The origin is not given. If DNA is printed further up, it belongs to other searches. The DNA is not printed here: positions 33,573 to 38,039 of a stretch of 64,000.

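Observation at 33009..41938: TetR regulator - giant fused activase/HgdB-like protein - wHTH/Fe-S protein - Pat-like ACD-GNAT enzyme: an uncharacterised acyl-CoA-centred neighbourhood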

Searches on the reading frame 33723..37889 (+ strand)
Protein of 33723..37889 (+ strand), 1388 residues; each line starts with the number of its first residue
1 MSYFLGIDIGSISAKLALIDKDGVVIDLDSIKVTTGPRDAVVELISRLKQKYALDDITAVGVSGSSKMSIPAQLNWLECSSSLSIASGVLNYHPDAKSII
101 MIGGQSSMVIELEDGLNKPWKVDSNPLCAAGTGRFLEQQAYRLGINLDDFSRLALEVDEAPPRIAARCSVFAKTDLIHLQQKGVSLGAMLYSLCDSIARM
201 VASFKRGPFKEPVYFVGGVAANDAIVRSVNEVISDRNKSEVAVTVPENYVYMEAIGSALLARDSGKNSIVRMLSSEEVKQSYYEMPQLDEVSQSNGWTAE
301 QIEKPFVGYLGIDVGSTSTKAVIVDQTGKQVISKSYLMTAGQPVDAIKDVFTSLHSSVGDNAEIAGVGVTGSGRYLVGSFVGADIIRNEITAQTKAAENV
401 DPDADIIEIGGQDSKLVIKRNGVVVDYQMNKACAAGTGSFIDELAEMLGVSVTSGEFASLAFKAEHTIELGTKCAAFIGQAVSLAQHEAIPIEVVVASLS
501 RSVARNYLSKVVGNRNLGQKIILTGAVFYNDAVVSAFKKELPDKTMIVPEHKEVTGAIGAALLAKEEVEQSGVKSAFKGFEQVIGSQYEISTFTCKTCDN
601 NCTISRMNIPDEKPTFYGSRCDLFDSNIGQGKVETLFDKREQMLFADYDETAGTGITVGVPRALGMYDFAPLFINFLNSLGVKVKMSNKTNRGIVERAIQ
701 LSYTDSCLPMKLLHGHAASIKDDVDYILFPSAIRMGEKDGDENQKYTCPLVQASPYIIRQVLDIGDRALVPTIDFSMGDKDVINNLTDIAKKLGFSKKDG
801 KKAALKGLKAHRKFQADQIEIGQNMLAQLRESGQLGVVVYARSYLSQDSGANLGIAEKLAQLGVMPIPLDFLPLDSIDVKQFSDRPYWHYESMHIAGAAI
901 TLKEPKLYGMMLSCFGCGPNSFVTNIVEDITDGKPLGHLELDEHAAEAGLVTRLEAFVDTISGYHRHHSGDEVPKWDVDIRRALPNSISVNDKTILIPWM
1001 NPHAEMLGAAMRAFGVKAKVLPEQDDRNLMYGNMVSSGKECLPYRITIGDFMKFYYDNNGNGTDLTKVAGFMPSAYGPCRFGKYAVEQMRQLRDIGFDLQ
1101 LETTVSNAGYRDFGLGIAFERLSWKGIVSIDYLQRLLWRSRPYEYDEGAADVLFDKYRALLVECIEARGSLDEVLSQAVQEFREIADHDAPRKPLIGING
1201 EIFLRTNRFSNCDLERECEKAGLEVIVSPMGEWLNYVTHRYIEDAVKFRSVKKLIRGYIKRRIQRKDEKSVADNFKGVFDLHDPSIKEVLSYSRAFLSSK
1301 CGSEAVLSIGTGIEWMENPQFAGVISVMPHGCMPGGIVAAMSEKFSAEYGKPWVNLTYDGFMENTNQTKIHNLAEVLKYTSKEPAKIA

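Call 5: search_protein_families(library=pfam, proteins=[window:33723-37889:+], max_evalue=0.01)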
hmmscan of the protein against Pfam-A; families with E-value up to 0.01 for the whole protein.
window:33723-37889:+ (1388 aa): 7 families
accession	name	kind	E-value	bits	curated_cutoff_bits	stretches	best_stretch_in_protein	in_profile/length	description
PF01869.26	BcrAD_BadFG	-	2.2e-69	234.4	31.5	2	310-564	1-271/271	BadF/BadG/BcrA/BcrD ATPase family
PF09989.15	DUF2229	-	1.2e-49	169.4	29.4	1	657-871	1-217/218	CoA enzyme activase uncharacterised domain (DUF2229)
PF00480.26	ROK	-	6.9e-06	26.2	22.9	0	309-371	1-64/294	ROK family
PF00370.27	FGGY_N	-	3.3e-05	24.1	28.8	0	309-335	2-28/245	FGGY family of carbohydrate kinases, N-terminal domain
PF01548.23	DEDD_Tnp_IS110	-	0.00013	22.2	29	1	310-380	1-65/155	Transposase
PF22521.2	HypF_C_2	-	0.0024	18.1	27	0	187-238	171-222/241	Carbamoyltransferase, Kae1-like Domain, second subdomain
PF05378.19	Hydant_A_N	-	0.0056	16.9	25.2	1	310-367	2-60/176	Hydantoinase/oxoprolinase N-terminal region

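Call 6: search_protein_families(library=ncbifam, proteins=[window:33723-37889:+], max_evalue=0.001)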
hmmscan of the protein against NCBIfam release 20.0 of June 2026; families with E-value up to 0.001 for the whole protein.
window:33723-37889:+ (1388 aa): 9 families
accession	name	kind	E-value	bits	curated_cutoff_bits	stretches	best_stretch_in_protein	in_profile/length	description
TIGR00241.1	CoA_E_activ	domain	1.2e-73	247.7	125.4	2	310-563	3-248/248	acyl-CoA dehydratase activase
TIGR03286.1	methan_mark_15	hypoth_equivalog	2.1e-55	188.3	455.75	2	310-565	147-402/404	methanogenesis marker 15 protein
TIGR02259.1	benz_CoA_red_A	equivalog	2.5e-34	118.8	578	2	353-542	219-406/432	benzoyl-CoA reductase subunit A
TIGR02261.1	benz_CoA_red_D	equivalog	3.3e-29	101.9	312.85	2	85-259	87-260/262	benzoyl-CoA reductase subunit D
TIGR03192.1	benz_CoA_bzdQ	equivalog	3.8e-28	98.8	380.2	2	6-234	36-264/293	benzoyl-CoA reductase, bzd-type, subunit Q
NF045551.1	GK_Pyrobac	equivalog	7.5e-07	28.7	500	0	309-352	2-44/294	ATP-dependent glucokinase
NF009842.0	PRK13317.1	equivalog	0.00014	21.4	234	0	519-566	224-274/277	type II pantothenate kinase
NF007251.0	PRK09698.1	equivalog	0.00051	19.4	253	0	2-46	6-50/304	allose kinase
TIGR01314.1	gntK_FGGY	equivalog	0.00051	18.7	648.55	0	310-335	3-28/505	gluconokinase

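Call 7: search_solved_structures(query=window:33723-37889:+, max_evalue=0.01)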
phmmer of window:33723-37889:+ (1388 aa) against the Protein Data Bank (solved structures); distinct sequences matched with E-value up to 0.01: 5.
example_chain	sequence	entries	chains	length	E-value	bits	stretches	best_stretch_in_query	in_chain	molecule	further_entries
4eht_A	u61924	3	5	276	7.1e-30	106.5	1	310-572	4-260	Activator of 2-hydroxyisocaproyl-CoA dehydratase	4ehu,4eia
1hux_A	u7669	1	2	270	1e-25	92.7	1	309-571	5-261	ACTIVATOR OF (R)-2-HYDROXYGLUTARYL-COA DEHYDRATASE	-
9gai_D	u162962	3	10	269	1.3e-25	92.4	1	311-576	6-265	3-methylbenzoyl-CoA reductase alpha subunit MbdQ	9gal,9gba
7yyl_E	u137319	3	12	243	6.6e-21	76.8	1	309-566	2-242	Putative CoA-substrate-specific enzyme activase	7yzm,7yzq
9gai_C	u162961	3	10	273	5.8e-12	47.2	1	3-563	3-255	3-methylbenzoyl-CoA reductase delta subunit MbdP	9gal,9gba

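Call 14: find_homologous_proteins(query=window:33723-37889:+, max_evalue=1e-20)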
Query window:33723-37889:+ (1388 aa): 7988 proteins with E <= 1e-20 among 8000 candidates; the best 120 are listed.
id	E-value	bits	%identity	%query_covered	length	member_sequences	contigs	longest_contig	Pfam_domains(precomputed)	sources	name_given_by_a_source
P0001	0.0e+0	3151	100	100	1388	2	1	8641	PF01869.27,PF00480.27,PF09989.16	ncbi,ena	-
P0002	0.0e+0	2649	82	100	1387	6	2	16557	PF01869.27,PF09989.16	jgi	-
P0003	0.0e+0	2648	83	100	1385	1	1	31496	PF01869.27,PF09989.16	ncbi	ncbi:acyl-CoA dehydratase activase [Chloroflexota bacterium]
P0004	0.0e+0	2620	82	100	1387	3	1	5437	PF01869.27,PF00480.27,PF09989.16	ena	-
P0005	0.0e+0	2369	73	100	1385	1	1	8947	PF01869.27,PF09989.16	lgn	-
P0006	0.0e+0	2143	67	100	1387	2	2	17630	PF01869.27,PF22521.3,PF09989.16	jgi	-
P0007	0.0e+0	2132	67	99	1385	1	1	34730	PF01869.27,PF00370.28,PF22521.3,PF09989.16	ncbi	-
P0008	0.0e+0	2126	66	99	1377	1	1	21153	PF01869.27,PF09989.16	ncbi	-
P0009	0.0e+0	2119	66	100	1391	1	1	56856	PF01869.27,PF22521.3,PF09989.16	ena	-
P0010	0.0e+0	2113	66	99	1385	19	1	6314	PF01869.27,PF09989.16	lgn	-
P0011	0.0e+0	2109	65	100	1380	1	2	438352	PF01869.27,PF22521.3,PF09989.16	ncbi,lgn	-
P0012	0.0e+0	2107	66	100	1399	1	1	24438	PF01869.27,PF09989.16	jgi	jgi:predicted CoA-substrate-specific enzyme activase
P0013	0.0e+0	2105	66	100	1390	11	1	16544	PF01869.27,PF00480.27,PF09989.16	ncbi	-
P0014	0.0e+0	2105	66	100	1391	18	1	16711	PF01869.27,PF22521.3,PF09989.16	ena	-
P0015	0.0e+0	2103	66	100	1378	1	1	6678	PF01869.27,PF09989.16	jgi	jgi:predicted CoA-substrate-specific enzyme activase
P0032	0.0e+0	2074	65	100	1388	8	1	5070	PF01869.27,PF09989.16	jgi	-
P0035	0.0e+0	2072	65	100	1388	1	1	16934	PF01869.27,PF09989.16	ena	-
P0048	0.0e+0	2062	65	100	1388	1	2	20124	PF01869.27,PF09989.16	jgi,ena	-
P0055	0.0e+0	2053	64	100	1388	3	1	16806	PF01869.27,PF22521.3,PF09989.16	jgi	jgi:predicted CoA-substrate-specific enzyme activase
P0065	0.0e+0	2048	63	100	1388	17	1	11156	PF01869.27,PF09989.16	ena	-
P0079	0.0e+0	2029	64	100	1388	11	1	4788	PF01869.27,PF22521.3,PF09989.16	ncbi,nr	ncbi:MAG: hypothetical protein H8D32_05840, partial [Dehalococcoidia bacterium]|nr:hypothetical prot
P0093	0.0e+0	2010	64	100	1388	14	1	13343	PF01869.27,PF22521.3,PF09989.16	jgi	jgi:predicted CoA-substrate-specific enzyme activase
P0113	0.0e+0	1999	63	100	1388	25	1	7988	PF01869.27,PF00370.28,PF01548.24,PF09989.16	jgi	jgi:predicted CoA-substrate-specific enzyme activase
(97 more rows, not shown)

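Call 15: find_related_loci(query=window:33723-37889:+, collection=genome_contigs, flank=10000)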
Query window:33723-37889:+ (1388 aa) in genome_contigs; peptide patterns used: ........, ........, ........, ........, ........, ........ (x = any residue, [..] = any of these).
296 stretches matched a pattern; 276 encode a relative of the query (tblastn E <= 1e-3); the best 80 are kept; 80 distinct loci.
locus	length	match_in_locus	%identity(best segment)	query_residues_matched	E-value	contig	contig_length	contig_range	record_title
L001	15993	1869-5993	67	1-1381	0e+0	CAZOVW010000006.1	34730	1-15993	MAG TPA_asm: uncultured Dehalococcoidales bacterium isolate binchicken_co318_153 genome assembly, contig: NODE_387_lengt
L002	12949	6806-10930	67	1-1381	0e+0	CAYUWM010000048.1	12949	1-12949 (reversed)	MAG TPA_asm: uncultured Dehalococcoidales bacterium isolate binchicken_co81_435 genome assembly, contig: NODE_7459_lengt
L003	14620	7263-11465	65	1-1381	0e+0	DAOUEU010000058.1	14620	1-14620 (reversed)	MAG TPA_asm: Dehalococcoidia bacterium isolate N7_337 k137_1193575, whole genome shotgun sequence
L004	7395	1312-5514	64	1-1381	0e+0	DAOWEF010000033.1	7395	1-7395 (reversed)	MAG TPA_asm: Dehalococcoidia bacterium isolate CSMAG_1932 CSMAG_1932_k141_665067_length_7395_cov_17.0813, whole genome s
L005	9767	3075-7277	64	1-1381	0e+0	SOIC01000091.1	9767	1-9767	MAG: Dehalococcoidia bacterium isolate E29_bin15 NODE_2404_length_9767_cov_16.385194, whole genome shotgun sequence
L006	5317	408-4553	66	1-1386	0e+0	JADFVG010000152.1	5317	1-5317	MAG: Chloroflexota bacterium isolate C2.bin.45 k83_1755400, whole genome shotgun sequence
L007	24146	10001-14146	65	1-1386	0e+0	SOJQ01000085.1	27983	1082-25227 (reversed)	MAG: Dehalococcoidia bacterium isolate E44_bin26 NODE_445_length_27983_cov_6.568891, whole genome shotgun sequence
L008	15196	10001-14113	65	1-1379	0e+0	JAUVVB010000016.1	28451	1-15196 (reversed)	MAG: Chloroflexota bacterium isolate CSMAG_1153 CSMAG_1153_k127_3142922_length_28451_cov_16.9996, whole genome shotgun s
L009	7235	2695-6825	65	1-1382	0e+0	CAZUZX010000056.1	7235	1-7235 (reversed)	MAG TPA_asm: uncultured Dehalococcoidia bacterium isolate binchicken_co383_164 genome assembly, contig: NODE_4217_length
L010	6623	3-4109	66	4-1379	0e+0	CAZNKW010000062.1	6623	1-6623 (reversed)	MAG TPA_asm: uncultured Dehalococcoidia bacterium isolate binchicken_co325_96 genome assembly, contig: NODE_5696_length_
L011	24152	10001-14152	64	1-1388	0e+0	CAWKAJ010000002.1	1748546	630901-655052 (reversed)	MAG: uncultured Chloroflexia bacterium isolate MFD03726.bin.1.10 genome assembly, contig: contig_31094, whole genome sho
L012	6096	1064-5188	65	1-1381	0e+0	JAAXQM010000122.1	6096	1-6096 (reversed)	MAG: Dehalococcoidales bacterium isolate MAG-BB-17 scaffold_3531, whole genome shotgun sequence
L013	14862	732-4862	64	1-1382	0e+0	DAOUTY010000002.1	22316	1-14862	MAG TPA_asm: Chloroflexota bacterium isolate CSMAG_809 CSMAG_809_k141_133261_length_22316_cov_13.0314, whole genome shot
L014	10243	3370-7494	65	1-1381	0e+0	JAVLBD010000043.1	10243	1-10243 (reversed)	MAG: Dehalococcoidia bacterium isolate Uz-K9-09 NODE_43_length_10243_cov_2.654043, whole genome shotgun sequence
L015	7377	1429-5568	65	1-1388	0e+0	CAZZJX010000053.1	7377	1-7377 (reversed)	MAG TPA_asm: uncultured Dehalococcoidales bacterium isolate SRP068000_co1_322 genome assembly, contig: NODE_21267_length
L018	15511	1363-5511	63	1-1388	0e+0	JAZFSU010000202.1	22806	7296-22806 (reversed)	MAG: Dehalococcoidia bacterium isolate BS2bin.16 BS2bin.16_202, whole genome shotgun sequence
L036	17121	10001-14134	62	1-1388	0e+0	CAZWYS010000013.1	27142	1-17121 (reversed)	MAG TPA_asm: uncultured Dehalococcoidaceae bacterium isolate SRP214966_co5_332 genome assembly, contig: NODE_1187_length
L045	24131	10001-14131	62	1-1388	0e+0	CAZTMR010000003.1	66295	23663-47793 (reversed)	MAG TPA_asm: uncultured Dehalococcoidaceae bacterium isolate SRP141376_co1_379 genome assembly, contig: NODE_1119_length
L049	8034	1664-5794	61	1-1388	0e+0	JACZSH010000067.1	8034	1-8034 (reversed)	MAG: Chloroflexota bacterium isolate B10T3L11 B10T3L11_NODE11157, whole genome shotgun sequence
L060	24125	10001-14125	61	1-1388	0e+0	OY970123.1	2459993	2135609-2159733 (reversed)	MAG: uncultured Chloroflexia bacterium isolate MFD01476.bin.c.5 genome assembly, chromosome: 1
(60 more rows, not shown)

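Call 18: find_encoding_contigs(protein=P0003, flank=10000, max_places=3)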
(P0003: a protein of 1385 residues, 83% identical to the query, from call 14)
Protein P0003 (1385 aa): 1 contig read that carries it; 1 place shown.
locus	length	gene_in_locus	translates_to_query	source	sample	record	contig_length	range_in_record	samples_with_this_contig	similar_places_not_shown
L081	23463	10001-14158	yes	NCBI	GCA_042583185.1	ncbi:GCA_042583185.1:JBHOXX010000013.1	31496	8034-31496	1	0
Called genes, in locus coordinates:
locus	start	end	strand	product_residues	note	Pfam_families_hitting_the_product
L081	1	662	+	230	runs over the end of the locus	PF18734:HEPN_AbiU2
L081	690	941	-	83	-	-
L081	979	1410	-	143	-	-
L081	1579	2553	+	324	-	PF03374:ANT (faint)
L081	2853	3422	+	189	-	-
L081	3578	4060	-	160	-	PF00589:Phage_integrase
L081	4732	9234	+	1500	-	PF07690:MFS_1, PF01564:Spermine_synth, PF13181:TPR_8 (faint), PF14559:TPR_19 (faint), PF00515:TPR_1 (faint), PF07719:TPR_2 (faint), PF13371:TPR_9 (faint), PF13414:TPR_11 (weak), +4 more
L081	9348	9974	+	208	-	PF00440:TetR_N, PF16859:TetR_C_11 (weak), PF14246:TetR_C_7 (weak)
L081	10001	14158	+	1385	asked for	PF01869:BcrAD_BadFG, PF09989:DUF2229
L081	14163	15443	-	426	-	PF00037:Fer4 (faint), PF12838:Fer4_7, PF13187:Fer4_9 (weak)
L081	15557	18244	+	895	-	PF02629:CoA_binding, PF13380:CoA_binding_2, PF13607:Succ_CoA_lig, PF19045:Ligase_CoA_2, PF13549:ATP-grasp_5, PF00583:Acetyltransf_1 (weak), PF13302:Acetyltransf_3 (weak)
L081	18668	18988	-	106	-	-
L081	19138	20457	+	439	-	PF07690:MFS_1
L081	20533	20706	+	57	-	-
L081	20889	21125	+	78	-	-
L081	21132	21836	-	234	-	PF01209:Ubie_methyltran, PF12147:Methyltransf_20, PF13489:Methyltransf_23, PF13847:Methyltransf_31, PF08241:Methyltransf_11, PF08242:Methyltransf_12, PF13649:Methyltransf_25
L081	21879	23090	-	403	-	PF12838:Fer4_7 (weak), PF13484:Fer4_16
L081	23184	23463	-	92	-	PF09719:C_GCAxxG_C_C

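Call 19: find_encoding_contigs(protein=P0002, flank=10000, max_places=3)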
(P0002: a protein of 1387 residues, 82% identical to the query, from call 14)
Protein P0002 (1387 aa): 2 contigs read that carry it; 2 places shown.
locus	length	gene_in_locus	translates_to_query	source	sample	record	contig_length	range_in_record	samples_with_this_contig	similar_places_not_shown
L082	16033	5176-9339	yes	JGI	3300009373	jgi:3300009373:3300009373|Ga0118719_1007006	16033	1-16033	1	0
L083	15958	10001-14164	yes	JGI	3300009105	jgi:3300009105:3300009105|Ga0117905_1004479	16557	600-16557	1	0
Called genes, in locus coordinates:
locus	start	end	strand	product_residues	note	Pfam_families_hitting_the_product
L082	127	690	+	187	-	-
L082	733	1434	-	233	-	-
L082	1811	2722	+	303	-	-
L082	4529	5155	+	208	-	PF00440:TetR_N, PF16859:TetR_C_11 (weak), PF14246:TetR_C_7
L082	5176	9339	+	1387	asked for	PF01869:BcrAD_BadFG, PF09989:DUF2229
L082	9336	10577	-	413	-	PF00037:Fer4 (weak), PF12838:Fer4_7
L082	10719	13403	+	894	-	PF02629:CoA_binding, PF13380:CoA_binding_2, PF13607:Succ_CoA_lig, PF19045:Ligase_CoA_2, PF13549:ATP-grasp_5, PF00583:Acetyltransf_1 (weak)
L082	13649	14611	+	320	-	PF13102:Phage_int_SAM_5, PF13495:Phage_int_SAM_4 (weak), PF00589:Phage_integrase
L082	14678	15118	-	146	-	PF10604:Polyketide_cyc2, PF08327:AHSA1 (weak)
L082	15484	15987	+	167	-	-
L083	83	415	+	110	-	-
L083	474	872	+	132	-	-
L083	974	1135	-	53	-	-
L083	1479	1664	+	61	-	-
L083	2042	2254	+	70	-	PF12728:HTH_17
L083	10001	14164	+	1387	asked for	PF01869:BcrAD_BadFG, PF09989:DUF2229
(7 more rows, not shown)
